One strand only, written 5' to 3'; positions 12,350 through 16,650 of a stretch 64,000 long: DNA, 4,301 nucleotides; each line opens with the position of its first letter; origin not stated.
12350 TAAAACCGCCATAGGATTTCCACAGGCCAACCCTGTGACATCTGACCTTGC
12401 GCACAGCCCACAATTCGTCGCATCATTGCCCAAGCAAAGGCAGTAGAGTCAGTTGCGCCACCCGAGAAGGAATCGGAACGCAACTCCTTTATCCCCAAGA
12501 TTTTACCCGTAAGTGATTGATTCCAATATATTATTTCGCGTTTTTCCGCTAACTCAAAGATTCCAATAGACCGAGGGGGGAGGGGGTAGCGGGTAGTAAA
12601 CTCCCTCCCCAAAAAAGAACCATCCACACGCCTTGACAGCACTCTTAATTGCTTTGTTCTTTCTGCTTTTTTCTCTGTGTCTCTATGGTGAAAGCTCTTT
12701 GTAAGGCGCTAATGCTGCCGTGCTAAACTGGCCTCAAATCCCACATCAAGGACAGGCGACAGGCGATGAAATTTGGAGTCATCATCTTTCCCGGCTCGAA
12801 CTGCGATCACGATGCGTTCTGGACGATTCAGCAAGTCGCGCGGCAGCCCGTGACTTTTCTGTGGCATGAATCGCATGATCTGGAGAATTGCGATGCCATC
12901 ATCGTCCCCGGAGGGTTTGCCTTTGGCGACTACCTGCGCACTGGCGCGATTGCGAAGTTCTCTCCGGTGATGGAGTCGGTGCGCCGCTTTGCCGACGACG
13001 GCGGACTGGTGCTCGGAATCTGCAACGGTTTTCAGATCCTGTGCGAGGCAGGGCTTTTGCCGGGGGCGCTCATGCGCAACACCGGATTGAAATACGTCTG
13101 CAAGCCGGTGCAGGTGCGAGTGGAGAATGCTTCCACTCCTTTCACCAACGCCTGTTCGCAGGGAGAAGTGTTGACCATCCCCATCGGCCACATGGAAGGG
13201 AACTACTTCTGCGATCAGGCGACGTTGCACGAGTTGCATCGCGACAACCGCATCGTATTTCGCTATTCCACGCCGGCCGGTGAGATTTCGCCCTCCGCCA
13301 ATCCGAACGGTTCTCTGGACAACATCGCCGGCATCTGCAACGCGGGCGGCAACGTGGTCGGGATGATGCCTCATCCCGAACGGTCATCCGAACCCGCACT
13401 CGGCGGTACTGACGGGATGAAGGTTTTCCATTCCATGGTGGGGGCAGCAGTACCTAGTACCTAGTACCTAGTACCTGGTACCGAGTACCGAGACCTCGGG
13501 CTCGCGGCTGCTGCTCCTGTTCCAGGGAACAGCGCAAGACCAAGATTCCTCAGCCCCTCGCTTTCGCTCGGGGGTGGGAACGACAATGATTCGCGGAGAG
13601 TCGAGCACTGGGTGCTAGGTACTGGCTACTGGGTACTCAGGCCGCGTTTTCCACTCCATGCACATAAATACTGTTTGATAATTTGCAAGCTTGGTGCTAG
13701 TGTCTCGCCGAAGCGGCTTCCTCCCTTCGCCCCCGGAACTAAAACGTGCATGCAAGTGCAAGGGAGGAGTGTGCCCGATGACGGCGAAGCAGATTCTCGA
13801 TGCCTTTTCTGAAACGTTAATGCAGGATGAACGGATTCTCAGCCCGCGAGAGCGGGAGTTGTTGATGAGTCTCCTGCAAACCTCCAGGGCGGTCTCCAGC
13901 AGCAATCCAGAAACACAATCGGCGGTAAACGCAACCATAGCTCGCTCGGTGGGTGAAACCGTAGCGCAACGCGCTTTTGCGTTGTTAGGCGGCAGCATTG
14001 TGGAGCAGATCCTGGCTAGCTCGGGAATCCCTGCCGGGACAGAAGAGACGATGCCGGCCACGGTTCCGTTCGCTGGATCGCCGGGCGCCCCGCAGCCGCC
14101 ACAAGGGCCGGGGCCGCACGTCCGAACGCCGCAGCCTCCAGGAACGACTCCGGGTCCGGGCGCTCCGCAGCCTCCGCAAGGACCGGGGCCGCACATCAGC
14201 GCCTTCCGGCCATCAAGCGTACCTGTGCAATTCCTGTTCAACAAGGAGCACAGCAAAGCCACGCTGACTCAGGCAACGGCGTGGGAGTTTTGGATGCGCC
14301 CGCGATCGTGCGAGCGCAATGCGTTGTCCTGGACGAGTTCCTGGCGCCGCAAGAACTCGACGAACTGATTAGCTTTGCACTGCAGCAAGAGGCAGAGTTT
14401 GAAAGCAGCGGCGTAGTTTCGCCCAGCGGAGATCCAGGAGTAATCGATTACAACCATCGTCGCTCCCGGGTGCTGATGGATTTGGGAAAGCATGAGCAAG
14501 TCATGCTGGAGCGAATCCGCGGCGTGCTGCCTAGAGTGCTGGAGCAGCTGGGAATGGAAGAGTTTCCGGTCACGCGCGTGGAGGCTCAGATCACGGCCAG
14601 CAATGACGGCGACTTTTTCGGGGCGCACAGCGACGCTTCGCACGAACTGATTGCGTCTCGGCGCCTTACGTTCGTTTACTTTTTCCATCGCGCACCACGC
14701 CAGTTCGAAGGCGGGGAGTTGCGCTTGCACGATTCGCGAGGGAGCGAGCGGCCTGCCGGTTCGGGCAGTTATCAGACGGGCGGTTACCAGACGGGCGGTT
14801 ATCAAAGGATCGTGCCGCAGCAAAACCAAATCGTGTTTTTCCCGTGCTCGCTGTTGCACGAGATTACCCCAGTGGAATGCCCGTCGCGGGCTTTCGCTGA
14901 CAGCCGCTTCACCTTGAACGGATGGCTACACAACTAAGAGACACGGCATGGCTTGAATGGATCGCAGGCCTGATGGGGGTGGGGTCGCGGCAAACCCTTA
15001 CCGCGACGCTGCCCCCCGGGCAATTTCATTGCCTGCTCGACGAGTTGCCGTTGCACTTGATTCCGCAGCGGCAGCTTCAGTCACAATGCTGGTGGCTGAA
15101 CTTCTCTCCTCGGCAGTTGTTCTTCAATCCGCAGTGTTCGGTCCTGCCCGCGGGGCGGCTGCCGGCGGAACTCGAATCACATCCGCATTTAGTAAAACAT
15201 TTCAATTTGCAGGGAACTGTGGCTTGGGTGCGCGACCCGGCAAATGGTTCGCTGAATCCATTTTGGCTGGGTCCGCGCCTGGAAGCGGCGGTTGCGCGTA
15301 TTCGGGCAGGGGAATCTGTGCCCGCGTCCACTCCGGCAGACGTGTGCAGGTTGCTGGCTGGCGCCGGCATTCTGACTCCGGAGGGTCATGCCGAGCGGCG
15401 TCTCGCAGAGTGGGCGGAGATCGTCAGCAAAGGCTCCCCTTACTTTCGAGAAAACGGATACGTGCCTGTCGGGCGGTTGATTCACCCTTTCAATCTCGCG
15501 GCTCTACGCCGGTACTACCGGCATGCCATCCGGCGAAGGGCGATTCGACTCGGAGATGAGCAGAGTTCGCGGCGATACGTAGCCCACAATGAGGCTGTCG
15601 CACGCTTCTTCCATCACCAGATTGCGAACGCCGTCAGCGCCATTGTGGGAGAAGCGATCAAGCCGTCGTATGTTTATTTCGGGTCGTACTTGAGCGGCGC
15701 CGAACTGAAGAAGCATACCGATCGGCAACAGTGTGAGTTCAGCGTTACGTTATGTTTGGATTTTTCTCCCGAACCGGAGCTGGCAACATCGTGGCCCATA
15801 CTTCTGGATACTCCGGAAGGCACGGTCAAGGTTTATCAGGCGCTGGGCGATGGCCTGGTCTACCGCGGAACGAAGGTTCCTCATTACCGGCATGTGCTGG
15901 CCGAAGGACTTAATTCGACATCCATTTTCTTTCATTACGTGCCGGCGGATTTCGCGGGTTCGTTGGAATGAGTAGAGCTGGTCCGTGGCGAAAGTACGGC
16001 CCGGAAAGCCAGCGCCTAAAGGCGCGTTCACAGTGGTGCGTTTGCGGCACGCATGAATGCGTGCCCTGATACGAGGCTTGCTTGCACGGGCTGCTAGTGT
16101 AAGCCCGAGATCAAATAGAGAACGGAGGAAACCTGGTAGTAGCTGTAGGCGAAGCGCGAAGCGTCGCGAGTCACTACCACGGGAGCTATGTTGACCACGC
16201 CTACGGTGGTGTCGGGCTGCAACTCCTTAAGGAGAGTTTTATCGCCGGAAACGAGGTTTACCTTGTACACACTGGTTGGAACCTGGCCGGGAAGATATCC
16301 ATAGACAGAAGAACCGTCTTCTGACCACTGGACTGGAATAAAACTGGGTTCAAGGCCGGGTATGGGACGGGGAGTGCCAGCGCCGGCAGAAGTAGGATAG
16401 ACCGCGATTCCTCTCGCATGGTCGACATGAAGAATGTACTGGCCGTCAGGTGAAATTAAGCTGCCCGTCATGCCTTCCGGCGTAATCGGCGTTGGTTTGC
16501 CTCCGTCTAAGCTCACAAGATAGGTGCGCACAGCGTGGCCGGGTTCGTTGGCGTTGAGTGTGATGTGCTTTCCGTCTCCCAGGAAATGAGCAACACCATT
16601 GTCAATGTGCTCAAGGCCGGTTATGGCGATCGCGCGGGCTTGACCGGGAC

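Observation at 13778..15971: Proline-rich repeat protein coupled to two HxD...H dioxygenase-like genes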

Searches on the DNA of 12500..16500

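Call 80: search_rna_families(source=window, start=12500, end=16500, threshold=evalue, max_evalue=1)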
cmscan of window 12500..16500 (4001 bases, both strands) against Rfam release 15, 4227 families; matches with E-value up to 1: 0.
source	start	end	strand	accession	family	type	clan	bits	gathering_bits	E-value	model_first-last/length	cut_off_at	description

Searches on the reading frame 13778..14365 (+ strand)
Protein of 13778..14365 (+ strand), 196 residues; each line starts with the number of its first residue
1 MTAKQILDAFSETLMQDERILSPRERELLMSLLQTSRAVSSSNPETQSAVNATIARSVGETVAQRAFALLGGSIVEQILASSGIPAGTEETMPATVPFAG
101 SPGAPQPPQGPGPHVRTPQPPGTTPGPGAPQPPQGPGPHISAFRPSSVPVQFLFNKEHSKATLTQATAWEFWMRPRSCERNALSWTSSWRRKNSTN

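Call 6: search_protein_families(library=pfam, proteins=[window:13778-14365:+], max_evalue=1)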
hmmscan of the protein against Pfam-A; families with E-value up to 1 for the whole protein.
window:13778-14365:+ (196 aa): 0 families

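Call 7: search_protein_families(library=ncbifam, proteins=[window:13778-14365:+], max_evalue=1)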
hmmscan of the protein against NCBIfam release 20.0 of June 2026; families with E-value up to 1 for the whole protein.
window:13778-14365:+ (196 aa): 0 families

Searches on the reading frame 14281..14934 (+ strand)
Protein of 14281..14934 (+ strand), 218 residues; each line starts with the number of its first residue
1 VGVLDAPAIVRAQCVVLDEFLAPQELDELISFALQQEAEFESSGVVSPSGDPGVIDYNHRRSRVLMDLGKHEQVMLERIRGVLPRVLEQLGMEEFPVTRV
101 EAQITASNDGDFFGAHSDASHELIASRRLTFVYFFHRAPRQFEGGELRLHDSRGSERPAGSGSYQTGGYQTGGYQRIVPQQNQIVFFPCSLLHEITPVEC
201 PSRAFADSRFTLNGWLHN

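Call 6: search_protein_families(library=pfam, proteins=[window:14281-14934:+], max_evalue=1)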
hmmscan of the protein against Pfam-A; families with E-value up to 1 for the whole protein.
window:14281-14934:+ (218 aa): 3 families
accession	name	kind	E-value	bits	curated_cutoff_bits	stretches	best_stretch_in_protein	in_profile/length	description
PF13640.12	2OG-FeII_Oxy_3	-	1.3e-16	61.7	27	1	103-217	2-98/98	2OG-Fe(II) oxygenase superfamily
PF13661.12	2OG-FeII_Oxy_4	-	6.7e-10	39.8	27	1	104-217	3-98/98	2OG-Fe(II) oxygenase superfamily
PF13759.12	2OG-FeII_Oxy_5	-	0.067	14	27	1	143-199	34-90/101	Putative 2OG-Fe(II) oxygenase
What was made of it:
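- On Pfam PF13640 2OG-FeII_Oxy_3 (P4H-type 2OG oxygenase): gene A C-domain: 61.7 bits against a cut-off of 27, E = 1.3e-16, profile positions 2-98 of 98 (call 6).
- Checked: The GAHSDAS / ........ / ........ motifs are present, with a PF13640 match at E = 1.3e-16 (call 6).
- Gene A is of the PF13640/PF13661 P4H/Tpa1 type (call 6).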

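Call 7: search_protein_families(library=ncbifam, proteins=[window:14281-14934:+], max_evalue=1)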
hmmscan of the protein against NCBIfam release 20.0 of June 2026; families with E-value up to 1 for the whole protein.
window:14281-14934:+ (218 aa): 3 families
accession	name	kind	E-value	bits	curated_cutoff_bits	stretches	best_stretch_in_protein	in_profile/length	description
NF003974.0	PRK05467.1-3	equivalog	1.4e-05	24.7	143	1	101-156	82-137/221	Fe2+-dependent dioxygenase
NF003973.0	PRK05467.1-2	equivalog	0.013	15.1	336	0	173-203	139-169/227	Fe2+-dependent dioxygenase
NF003975.0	PRK05467.1-4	equivalog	0.067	12.6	180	0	135-156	120-141/226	Fe2+-dependent dioxygenase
